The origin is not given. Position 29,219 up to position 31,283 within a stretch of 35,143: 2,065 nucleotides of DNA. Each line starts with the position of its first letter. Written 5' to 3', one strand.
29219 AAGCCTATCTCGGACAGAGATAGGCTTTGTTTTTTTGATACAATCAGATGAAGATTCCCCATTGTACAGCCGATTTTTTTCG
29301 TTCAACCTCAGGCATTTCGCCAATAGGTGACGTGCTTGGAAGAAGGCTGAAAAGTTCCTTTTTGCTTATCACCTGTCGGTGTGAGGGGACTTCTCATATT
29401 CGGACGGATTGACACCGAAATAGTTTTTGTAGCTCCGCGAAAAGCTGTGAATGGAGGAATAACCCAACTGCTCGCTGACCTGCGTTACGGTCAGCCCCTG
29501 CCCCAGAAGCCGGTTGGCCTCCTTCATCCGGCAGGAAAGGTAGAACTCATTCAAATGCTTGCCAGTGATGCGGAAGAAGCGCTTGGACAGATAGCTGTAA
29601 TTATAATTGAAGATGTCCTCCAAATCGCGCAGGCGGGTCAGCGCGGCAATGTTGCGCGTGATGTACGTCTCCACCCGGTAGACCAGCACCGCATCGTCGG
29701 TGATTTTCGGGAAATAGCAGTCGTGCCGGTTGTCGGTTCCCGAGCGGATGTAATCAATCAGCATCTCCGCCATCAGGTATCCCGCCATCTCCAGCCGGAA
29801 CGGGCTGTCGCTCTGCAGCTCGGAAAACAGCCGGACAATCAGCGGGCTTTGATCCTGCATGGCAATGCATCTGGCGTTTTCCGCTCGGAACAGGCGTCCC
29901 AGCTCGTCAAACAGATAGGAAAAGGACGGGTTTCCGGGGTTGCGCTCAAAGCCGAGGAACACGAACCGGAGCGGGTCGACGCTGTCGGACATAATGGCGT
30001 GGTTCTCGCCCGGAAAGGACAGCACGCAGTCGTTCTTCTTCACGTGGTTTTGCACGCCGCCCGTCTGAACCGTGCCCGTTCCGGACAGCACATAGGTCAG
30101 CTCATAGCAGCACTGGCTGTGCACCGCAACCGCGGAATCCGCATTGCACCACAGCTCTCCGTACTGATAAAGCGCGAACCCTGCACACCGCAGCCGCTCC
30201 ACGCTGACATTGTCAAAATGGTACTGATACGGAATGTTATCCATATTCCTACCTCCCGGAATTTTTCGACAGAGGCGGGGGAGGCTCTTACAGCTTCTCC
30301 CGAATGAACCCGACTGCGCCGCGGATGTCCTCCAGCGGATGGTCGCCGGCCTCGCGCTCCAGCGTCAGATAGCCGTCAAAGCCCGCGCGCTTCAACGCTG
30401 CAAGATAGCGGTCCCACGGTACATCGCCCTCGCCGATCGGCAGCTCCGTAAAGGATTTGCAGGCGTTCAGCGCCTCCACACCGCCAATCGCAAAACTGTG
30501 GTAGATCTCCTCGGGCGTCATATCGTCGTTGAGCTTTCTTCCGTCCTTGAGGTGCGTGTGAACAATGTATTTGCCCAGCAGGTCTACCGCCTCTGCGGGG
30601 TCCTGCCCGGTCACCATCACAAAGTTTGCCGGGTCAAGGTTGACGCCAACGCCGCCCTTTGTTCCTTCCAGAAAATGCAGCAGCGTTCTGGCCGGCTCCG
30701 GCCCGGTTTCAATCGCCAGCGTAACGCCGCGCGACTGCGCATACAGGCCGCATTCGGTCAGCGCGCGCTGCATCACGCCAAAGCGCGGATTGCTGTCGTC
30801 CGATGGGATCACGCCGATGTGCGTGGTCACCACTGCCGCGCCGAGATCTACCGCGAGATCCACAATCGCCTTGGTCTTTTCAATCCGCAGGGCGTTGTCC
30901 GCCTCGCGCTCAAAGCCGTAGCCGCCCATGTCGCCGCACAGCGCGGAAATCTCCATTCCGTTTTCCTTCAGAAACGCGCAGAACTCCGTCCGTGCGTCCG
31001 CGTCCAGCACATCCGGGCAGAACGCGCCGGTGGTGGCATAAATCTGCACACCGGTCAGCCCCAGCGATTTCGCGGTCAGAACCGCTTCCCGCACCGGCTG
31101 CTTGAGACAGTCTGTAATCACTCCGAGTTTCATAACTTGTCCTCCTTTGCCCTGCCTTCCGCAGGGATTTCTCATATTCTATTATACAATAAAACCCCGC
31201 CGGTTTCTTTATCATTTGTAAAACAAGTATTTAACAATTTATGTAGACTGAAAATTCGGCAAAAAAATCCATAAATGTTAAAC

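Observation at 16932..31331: A 12-bp box at fixed spacing in four promoters of two divergent intergenic regions 14 kb apart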

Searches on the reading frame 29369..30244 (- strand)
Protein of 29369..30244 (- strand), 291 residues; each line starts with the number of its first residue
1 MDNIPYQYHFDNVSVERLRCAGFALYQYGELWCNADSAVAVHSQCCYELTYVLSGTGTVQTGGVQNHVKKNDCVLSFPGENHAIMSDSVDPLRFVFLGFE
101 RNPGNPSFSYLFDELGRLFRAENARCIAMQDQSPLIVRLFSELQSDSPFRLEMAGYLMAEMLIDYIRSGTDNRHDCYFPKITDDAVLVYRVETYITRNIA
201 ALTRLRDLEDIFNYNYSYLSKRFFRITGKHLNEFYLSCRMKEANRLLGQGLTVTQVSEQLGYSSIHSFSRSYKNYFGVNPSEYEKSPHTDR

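Call 8: search_protein_families(library=pfam, proteins=[window:29369-30244:-])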
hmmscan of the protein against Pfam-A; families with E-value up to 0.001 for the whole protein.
window:29369-30244:- (291 aa): 4 families
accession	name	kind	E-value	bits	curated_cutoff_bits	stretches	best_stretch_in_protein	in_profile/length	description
PF12833.13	HTH_18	-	2.1e-16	60.4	33.6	1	210-285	3-79/80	Helix-turn-helix domain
PF00165.29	HTH_AraC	-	2.2e-10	40.8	26.6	1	248-283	6-40/42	Bacterial regulatory helix-turn-helix proteins, AraC family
PF07883.17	Cupin_2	-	1.1e-07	31.9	27.2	1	39-96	13-68/70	Cupin domain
PF02311.25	AraC_binding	-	1.9e-07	31.4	21.1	1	26-100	3-77/135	AraC-like ligand binding domain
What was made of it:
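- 29369..30244 (-): AraC2, an AraC/XylS-family regulator (N-terminal cupin, C-terminal double HTH). It is the candidate protein that binds the operator, and it lies 43 nt downstream of TIM281 on the same strand. Pfam HTH_18 scores 60.4 bits, and Cupin_2 and AraC_binding are above their cut-offs (call 8).
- On AraC/XylS family transcription factor (protein at 29369-30244): HTH_AraC scores 40.8 against 26.6 (call 8). AraC_binding scores 31.4 against 21.1 (call 8).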

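Call 12: find_encoding_contigs(protein=window:29369-30244:-, flank=10000, max_places=10)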
Protein window:29369-30244:- (291 aa): 3 contigs read that carry it; 2 places shown.
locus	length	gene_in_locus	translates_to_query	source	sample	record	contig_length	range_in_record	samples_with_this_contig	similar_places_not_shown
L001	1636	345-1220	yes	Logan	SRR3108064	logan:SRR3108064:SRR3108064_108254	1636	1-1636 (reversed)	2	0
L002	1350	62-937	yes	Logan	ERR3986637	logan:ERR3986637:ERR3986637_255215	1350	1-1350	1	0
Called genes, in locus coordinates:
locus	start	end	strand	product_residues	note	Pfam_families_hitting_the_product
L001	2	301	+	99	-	?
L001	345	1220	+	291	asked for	PF02311:AraC_binding (weak), PF07883:Cupin_2, PF12833:HTH_18, PF00165:HTH_AraC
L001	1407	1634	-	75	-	?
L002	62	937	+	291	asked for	PF02311:AraC_binding (weak), PF07883:Cupin_2, PF12833:HTH_18, PF00165:HTH_AraC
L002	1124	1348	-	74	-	?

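Call 13: find_homologous_proteins(query=window:29369-30244:-, max_evalue=1e-20)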
Query window:29369-30244:- (291 aa): 28 proteins with E <= 1e-20 among 559 candidates.
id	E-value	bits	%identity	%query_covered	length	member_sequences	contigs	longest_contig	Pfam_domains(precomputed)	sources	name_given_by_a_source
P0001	2.8e-197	672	100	100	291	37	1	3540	PF12833.14,PF07883.18,PF02311.26,PF00165.30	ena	-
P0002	2.7e-189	646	96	100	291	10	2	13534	PF12833.14,PF07883.18,PF00165.30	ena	-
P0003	1.6e-148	512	78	98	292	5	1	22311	PF12833.14,PF07883.18,PF02311.26,PF00165.30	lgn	-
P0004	6.0e-147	507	77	98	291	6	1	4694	PF12833.14,PF07883.18,PF02311.26,PF00165.30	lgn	-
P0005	2.2e-146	505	77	97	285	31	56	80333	PF12833.14,PF02311.26,PF00165.30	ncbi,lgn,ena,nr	ncbi:MAG: AraC family transcriptional regulator [Eubacteriales bacterium]|nr:AraC family transcripti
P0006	3.5e-143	494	76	97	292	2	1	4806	PF12833.14,PF07883.18,PF02311.26,PF00165.30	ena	-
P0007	3.1e-142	491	74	97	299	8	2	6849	PF12833.14,PF07883.18,PF02311.26,PF00165.30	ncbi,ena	-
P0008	7.1e-137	474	73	98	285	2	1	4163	PF12833.14,PF07883.18,PF02311.26,PF00165.30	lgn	-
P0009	1.8e-133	462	67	100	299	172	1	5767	PF12833.14,PF02311.26,PF00165.30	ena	-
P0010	1.2e-132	460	69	99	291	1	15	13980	PF12833.14,PF07883.18,PF02311.26,PF00165.30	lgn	-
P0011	5.4e-130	451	69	98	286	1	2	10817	PF12833.14,PF07883.18,PF02311.26,PF00165.30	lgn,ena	-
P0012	3.3e-108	379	60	97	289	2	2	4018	PF12833.14,PF07883.18,PF02311.26,PF00165.30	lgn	-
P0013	4.4e-102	359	56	97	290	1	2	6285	PF12833.14,PF07883.18,PF02311.26,PF00165.30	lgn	-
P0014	3.7e-90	320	52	95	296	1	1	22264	PF12833.14,PF02311.26,PF00165.30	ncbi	-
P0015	1.1e-70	256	42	95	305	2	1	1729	PF12833.14,PF07883.18,PF02311.26,PF00165.30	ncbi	-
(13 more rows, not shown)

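Call 14: find_encoding_contigs(protein=P0005, flank=10000, max_places=4)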
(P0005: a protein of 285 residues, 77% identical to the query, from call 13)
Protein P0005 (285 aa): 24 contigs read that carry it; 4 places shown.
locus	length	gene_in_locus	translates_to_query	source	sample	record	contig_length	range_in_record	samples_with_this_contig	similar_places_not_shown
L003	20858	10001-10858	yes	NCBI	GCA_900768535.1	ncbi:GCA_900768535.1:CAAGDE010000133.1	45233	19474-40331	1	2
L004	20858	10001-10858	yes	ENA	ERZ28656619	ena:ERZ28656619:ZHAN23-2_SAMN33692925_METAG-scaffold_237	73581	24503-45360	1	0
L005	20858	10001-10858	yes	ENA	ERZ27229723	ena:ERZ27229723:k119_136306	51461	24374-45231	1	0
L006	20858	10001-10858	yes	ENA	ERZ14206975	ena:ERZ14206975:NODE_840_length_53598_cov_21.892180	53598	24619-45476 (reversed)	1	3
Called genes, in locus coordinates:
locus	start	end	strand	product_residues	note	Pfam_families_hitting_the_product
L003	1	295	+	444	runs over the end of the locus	PF00005:ABC_tran, PF08352:oligo_HPY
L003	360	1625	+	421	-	-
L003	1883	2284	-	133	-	PF00380:Ribosomal_S9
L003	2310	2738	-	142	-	PF00572:Ribosomal_L13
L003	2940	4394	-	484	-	PF02386:TrkH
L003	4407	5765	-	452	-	PF00070:Pyr_redox (faint), PF02254:TrkA_N, PF02558:ApbA (faint), PF13241:NAD_binding_7 (faint), PF13450:NAD_binding_8 (faint), PF02080:TrkA_C, PF02254:TrkA_N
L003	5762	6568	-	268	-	PF00135:COesterase (weak), PF20434:BD-FAE, PF07859:Abhydrolase_3, PF00326:Peptidase_S9 (weak)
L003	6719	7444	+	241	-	PF01520:Amidase_3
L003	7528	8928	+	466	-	PF18073:Zn_ribbon_LapB, PF03796:DnaB_C (weak), PF06745:ATPase, PF13191:AAA_16 (faint), PF13481:AAA_25, PF23442:DUF7125, PF00004:AAA, PF13541:ChlI (weak), +2 more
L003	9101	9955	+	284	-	PF01261:AP_endonuc_2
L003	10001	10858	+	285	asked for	PF02311:AraC_binding, PF00165:HTH_AraC (faint), PF12833:HTH_18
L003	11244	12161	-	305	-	PF00781:DAGK_cat, PF19279:YegS_C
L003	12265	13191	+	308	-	PF19677:DUF6179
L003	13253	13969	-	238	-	PF00596:Aldolase_II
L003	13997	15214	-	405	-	PF00871:Acetate_kinase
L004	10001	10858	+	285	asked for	PF02311:AraC_binding, PF00165:HTH_AraC (faint), PF12833:HTH_18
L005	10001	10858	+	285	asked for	PF02311:AraC_binding, PF00165:HTH_AraC (faint), PF12833:HTH_18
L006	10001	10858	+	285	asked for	PF02311:AraC_binding, PF00165:HTH_AraC (faint), PF12833:HTH_18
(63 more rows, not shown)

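Call 15: find_encoding_contigs(protein=P0003, flank=10000, max_places=2)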
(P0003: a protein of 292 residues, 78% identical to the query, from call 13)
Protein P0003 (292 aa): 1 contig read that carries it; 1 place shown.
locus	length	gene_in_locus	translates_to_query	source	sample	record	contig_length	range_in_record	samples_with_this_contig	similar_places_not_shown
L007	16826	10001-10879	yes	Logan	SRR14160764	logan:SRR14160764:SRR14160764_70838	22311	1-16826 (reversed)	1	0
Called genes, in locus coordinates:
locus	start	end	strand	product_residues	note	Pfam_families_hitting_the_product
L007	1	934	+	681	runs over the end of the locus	PF02065:Melibiase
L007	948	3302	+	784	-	-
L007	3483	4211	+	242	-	PF01980:TrmO_N, PF18389:TrmO_C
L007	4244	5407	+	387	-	PF00246:Peptidase_M14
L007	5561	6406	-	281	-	-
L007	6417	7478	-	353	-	PF01408:GFO_IDH_MocA, PF22725:GFO_IDH_MocA_C3, PF02894:GFO_IDH_MocA_C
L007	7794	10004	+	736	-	PF08531:Bac_rhamnosid_N, PF05592:Bac_rhamnosid, PF17389:Bac_rhamnosid6H, PF17390:Bac_rhamnosid_C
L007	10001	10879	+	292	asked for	PF02311:AraC_binding, PF07883:Cupin_2 (weak), PF00165:HTH_AraC (faint), PF12833:HTH_18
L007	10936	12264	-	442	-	PF00465:Fe-ADH, PF13685:Fe-ADH_2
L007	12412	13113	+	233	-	PF01047:MarR (faint), PF08220:HTH_DeoR, PF08279:HTH_11, PF13404:HTH_AsnC-type (weak), PF13412:HTH_24 (weak), PF00455:DeoRC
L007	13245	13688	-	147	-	PF13673:Acetyltransf_10, PF00583:Acetyltransf_1, PF13508:Acetyltransf_7 (weak)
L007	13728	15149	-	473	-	PF00224:PK, PF02887:PK_C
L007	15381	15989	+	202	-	-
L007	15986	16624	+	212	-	-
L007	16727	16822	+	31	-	-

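Call 16: find_encoding_contigs(protein=P0014, flank=10000, max_places=2)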
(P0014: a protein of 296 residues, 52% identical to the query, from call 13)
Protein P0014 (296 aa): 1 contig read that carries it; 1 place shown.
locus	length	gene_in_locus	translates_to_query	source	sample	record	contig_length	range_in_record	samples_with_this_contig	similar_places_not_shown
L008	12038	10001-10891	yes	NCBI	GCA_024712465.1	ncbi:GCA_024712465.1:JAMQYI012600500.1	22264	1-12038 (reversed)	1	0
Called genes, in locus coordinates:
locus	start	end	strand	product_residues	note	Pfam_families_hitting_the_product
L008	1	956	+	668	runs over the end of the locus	PF05691:Raffinose_syn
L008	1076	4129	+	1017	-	-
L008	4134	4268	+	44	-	-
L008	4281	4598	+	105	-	-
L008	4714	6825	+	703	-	PF17389:Bac_rhamnosid6H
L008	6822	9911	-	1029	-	PF08531:Bac_rhamnosid_N, PF05592:Bac_rhamnosid, PF17389:Bac_rhamnosid6H, PF17390:Bac_rhamnosid_C (weak), PF01261:AP_endonuc_2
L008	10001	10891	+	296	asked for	PF02311:AraC_binding, PF12833:HTH_18, PF00165:HTH_AraC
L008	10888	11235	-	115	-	-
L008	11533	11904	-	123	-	-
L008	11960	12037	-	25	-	?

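Call 23: find_related_loci(query=A1, collection=genome_contigs, flank=10000)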
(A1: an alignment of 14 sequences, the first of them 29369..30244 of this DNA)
Query A1 (291 aa) in genome_contigs; peptide patterns used: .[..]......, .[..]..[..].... (x = any residue, [..] = any of these).
30 stretches matched a pattern; 7 encode a relative of the query (tblastn E <= 1e-3); 7 distinct loci.
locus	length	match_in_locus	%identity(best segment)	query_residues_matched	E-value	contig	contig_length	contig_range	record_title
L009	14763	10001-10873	95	1-291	0e+0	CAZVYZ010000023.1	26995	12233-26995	MAG TPA_asm: uncultured Ruminococcus sp. isolate binchicken_co370_207 genome assembly, contig: NODE_2008_length_26995_co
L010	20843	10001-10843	77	1-281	2e-151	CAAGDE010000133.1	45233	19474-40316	MAG TPA_asm: Clostridia bacterium, isolate HGM12690, WGS project CAAGDE010000000 data, contig: SRS476144_126_k119_224468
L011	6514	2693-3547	74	1-285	6e-148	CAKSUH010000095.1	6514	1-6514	MAG: uncultured Eubacteriales bacterium isolate REFINED_METABAT215_TOP10_CONTIGS_1500_ASSEMBLY_K77_MERGED__Hadza_PheChl_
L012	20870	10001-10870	68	1-290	1e-140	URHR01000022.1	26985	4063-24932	uncultured Clostridiales bacterium isolate UMGS1014 genome assembly, contig: NODE_1453_length_26985_cov_4.974712, whole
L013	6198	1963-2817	71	1-285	1e-136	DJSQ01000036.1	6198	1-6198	MAG TPA_asm: Clostridiales bacterium UBA6330 UBA6330_contig_4543, whole genome shotgun sequence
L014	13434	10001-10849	70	1-283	5e-135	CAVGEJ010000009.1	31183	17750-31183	Eubacterium sp. CAG:180 isolate H07667-L1_cleanbin_000017 genome assembly, contig: Spades_H07667-L1_contig_1174, whole g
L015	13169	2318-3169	43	2-289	1e-73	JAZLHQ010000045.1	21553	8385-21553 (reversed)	MAG: Eubacteriales bacterium isolate T1900044980_TA20190042.MAGScoT_cleanbin_000051 SGB_4117_k141_1953556, whole genome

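Call 38: search_solved_structures(query=window:29369-30244:-, max_evalue=0.001)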
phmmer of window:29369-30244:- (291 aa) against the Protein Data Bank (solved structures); distinct sequences matched with E-value up to 0.001: 16.
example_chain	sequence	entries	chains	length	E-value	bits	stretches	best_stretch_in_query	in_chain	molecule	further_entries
1xs9_A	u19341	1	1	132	6.8e-08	35.4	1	182-284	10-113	Multiple antibiotic resistance protein marA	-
1bl0_A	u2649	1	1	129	7.3e-08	35.3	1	183-284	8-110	PROTEIN (MULTIPLE ANTIBIOTIC RESISTANCE PROTEIN)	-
6swi_A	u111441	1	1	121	3e-07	33.3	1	187-286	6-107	Two-component response regulator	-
3mkl_A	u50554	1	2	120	2.5e-06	30.3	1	190-285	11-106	HTH-type transcriptional regulator gadX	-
3oou_A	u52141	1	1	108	3.9e-06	29.7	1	187-285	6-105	Lin2118 protein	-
3mn2_A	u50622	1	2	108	2.6e-05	26.9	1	188-283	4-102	probable AraC family transcriptional regulator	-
3oio_A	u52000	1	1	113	3.4e-05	26.6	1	215-283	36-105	Transcriptional regulator (AraC-type DNA-binding domain-containing proteins)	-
9gfp_A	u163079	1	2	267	4.9e-05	26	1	190-283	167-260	HTH-type transcriptional activator CsvR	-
3lsg_A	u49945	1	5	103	0.00013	24.6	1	208-284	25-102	Two-component response regulator yesN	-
9ca6_A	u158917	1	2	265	0.0005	22.7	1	189-283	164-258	Regulatory protein Rns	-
6xiu_A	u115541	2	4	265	0.00051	22.7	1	189-283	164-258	Regulatory protein Rns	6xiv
9ca5_A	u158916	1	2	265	0.00051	22.7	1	189-283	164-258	AraC-family, transcriptional regulator Rns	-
8vrq_A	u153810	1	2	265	0.00052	22.7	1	189-283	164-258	Regulatory protein Rns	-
8vst_A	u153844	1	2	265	0.00053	22.7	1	189-283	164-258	Regulatory protein Rns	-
4fe4_A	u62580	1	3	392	0.00058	22.5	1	174-284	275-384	Xylose operon regulatory protein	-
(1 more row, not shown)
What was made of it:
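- On AraC/XylS family transcription factor (protein at 29369-30244): The best PDB matches are the DNA-binding domains of MarA, GadX and Rns (call 38).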

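Call 39: search_protein_families(library=ncbifam, proteins=[window:29369-30244:-], max_evalue=0.00001)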
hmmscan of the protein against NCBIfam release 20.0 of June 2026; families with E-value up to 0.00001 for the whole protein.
window:29369-30244:- (291 aa): 15 families
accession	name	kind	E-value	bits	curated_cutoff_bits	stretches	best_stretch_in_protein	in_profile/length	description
TIGR04094.1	adjacent_YSIRK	equivalog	3.6e-14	52.5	200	1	181-283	280-382/383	YSIRK-targeted surface antigen transcriptional regulator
NF033869.1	viru_reg_Rsp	equivalog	8.5e-11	41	400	1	174-284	135-246/701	AraC family transcriptional regulator Rsp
NF047455.1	TF_Staph_AryK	equivalog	1.6e-10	39.9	850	1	160-288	136-260/759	transcriptional regulator AryK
NF007860.0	PRK10572.1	equivalog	1.7e-10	40.2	208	1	49-286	52-284/292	arabinose operon transcriptional regulator AraC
NF041686.2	ant_diox_reg_AndR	equivalog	2.7e-10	40.4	350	1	46-282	79-316/321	anthranilate 1,2-dioxygenase regulatory protein AndR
NF049932.1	TranspRegBtr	equivalog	3.8e-08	32.3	900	1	182-285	160-264/531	bacillibactin transport transcriptional regulator Btr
NF011732.0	PRK15185.1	equivalog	7.7e-08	32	354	1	188-286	208-306/309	transcriptional regulator HilD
NF012198.0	MarA_TF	equivalog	1.8e-07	31.3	250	1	183-284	6-108/124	MDR efflux pump AcrAB transcriptional activator MarA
NF008564.0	PRK11511.1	equivalog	2.5e-07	30.9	202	1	183-284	6-108/127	MDR efflux pump AcrAB transcriptional activator MarA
NF007432.1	PRK09978.1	equivalog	6.2e-07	28.8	500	1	189-285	145-241/274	DNA-binding transcriptional regulator GadX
NF047788.1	TransRegPocR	equivalog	9.4e-07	28.4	500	1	190-287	193-291/296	transcriptional regulator PocR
NF049968.1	QhpR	equivalog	1e-06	28.1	250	1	229-283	228-283/284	AraC-like transcriptional regulator QhpR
NF052371.1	TransRegGbdRPseu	equivalog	2.4e-06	26.8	480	1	206-285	245-325/365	choline metabolism transcriptional regulator GbdR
NF006902.0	PRK09393.1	equivalog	2.6e-06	26.9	425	1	194-286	228-321/327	transcriptional regulator FtrA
NF011733.0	PRK15186.1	equivalog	7.5e-06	25.5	403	0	190-283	185-278/291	AraC family transcriptional regulator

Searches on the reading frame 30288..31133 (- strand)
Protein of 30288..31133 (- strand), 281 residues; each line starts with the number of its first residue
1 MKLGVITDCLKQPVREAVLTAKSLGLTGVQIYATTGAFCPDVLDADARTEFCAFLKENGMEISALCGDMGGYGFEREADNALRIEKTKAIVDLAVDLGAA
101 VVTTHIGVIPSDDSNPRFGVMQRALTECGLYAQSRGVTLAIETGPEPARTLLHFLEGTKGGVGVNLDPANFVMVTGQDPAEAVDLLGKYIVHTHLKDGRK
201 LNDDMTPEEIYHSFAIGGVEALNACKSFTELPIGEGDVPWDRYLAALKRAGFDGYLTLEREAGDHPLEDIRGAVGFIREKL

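Call 8: search_protein_families(library=pfam, proteins=[window:30288-31133:-])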
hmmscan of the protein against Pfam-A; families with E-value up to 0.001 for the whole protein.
window:30288-31133:- (281 aa): 1 family
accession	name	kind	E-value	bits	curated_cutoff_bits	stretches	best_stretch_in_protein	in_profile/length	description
PF01261.30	AP_endonuc_2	-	2.4e-33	116.3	31.1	1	21-279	4-248/249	Xylose isomerase-like TIM barrel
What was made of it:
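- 30288..31133 (-): TIM281, a xylose-isomerase-like TIM-barrel protein (AP_endonuc_2). It is the first gene of the autoregulated operon. Pfam E-value 2.4e-33 (call 8).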

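Call 29: search_solved_structures(query=window:30288-31133:-, max_evalue=0.001)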
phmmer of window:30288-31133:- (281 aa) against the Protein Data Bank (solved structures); distinct sequences matched with E-value up to 0.001: 3.
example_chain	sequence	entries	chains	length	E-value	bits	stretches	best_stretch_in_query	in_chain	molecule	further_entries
3tva_A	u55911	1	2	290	4.5e-19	71.7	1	80-198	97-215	Xylose isomerase domain protein TIM barrel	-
8z1i_A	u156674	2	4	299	1.3e-09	40.8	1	55-200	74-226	Art22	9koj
7vpf_A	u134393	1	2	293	2.1e-06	30.2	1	52-143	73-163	Xylose isomerase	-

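Call 39: search_protein_families(library=ncbifam, proteins=[window:30288-31133:-], max_evalue=0.00001)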
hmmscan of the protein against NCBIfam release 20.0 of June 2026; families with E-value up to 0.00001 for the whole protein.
window:30288-31133:- (281 aa): 0 families

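Call 41: search_solved_structures(query=window:30288-31133:-, max_evalue=10)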
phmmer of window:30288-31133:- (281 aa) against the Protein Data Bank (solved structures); distinct sequences matched with E-value up to 10: 20.
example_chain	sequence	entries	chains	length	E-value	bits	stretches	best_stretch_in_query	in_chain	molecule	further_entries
3tva_A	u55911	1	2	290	4.5e-19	71.7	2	80-198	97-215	Xylose isomerase domain protein TIM barrel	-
8z1i_A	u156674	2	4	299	1.3e-09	40.8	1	55-200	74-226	Art22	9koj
7vpf_A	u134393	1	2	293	2.1e-06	30.2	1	52-143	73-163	Xylose isomerase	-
2ou4_A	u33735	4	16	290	0.0022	20.3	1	229-259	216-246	D-tagatose 3-epimerase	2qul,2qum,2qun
4xsl_A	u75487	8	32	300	0.0023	20.2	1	229-259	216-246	D-tagatose 3-epimerase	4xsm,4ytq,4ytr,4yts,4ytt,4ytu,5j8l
4pfh_A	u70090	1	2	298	0.0028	19.9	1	229-259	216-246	D-tagatose 3-epimerase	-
4q7i_A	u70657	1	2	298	0.0032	19.8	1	230-259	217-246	D-tagatose 3-epimerase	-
4pgl_A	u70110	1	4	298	0.0034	19.7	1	230-259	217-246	D-tagatose 3-epimerase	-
3wqo_A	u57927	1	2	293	0.0087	18.3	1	230-261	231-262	Uncharacterized protein MJ1311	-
8ro4_A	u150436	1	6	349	0.023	17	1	149-279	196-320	2-hydroxy-3-keto-glucal hydratase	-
8qrz_A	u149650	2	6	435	0.03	16.6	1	233-270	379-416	Sugar phosphate isomerase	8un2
7erm_A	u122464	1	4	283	0.045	16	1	234-274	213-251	D-tagatose 3-epimerase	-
7ern_A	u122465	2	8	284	0.045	16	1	234-274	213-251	D-tagatose 3-epimerase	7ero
7n85_0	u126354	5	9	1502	0.18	14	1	154-199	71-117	Nucleoporin NUP170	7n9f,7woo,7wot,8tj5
2zds_A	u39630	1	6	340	0.25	13.5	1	157-268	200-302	Putative DNA-binding protein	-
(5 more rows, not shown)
